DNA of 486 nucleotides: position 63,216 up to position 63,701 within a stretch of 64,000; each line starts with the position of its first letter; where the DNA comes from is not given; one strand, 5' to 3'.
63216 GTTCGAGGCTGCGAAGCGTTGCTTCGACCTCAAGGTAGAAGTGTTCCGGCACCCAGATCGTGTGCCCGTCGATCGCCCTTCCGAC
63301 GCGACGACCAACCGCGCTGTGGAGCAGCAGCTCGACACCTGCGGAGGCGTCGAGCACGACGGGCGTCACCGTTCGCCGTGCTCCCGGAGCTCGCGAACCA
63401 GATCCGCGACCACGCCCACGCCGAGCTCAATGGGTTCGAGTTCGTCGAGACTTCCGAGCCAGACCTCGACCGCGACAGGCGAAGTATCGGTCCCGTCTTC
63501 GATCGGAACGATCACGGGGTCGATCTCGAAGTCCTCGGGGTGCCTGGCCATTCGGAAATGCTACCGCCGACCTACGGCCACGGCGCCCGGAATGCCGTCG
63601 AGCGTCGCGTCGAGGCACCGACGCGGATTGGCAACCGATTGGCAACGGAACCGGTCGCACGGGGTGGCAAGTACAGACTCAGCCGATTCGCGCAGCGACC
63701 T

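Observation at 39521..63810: Two tandem genomic islands in one tRNA-Ala(CGC) gene, marked by three copies of the tRNA 3' half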

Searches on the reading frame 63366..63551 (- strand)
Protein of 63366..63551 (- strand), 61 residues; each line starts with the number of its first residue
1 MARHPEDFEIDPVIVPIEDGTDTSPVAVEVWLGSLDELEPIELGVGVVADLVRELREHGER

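Call 35: search_protein_families(library=pfam, proteins=[window:63366-63551:-], max_evalue=0.01)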
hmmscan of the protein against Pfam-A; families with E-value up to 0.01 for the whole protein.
window:63366-63551:- (61 aa): 0 families

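Call 37: find_encoding_contigs(protein=window:63366-63551:-, flank=10000, max_places=10)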
Protein window:63366-63551:- (61 aa): 1 contig read that carries it; 1 place shown.
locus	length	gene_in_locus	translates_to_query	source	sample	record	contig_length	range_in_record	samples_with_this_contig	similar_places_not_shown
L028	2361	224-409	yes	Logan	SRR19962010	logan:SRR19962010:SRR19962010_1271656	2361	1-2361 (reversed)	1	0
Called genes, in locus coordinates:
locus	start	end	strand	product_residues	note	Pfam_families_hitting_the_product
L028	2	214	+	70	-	?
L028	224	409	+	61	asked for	-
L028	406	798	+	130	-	PF01850:PIN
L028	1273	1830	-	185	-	PF07929:PRiA4_ORF3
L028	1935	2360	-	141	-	?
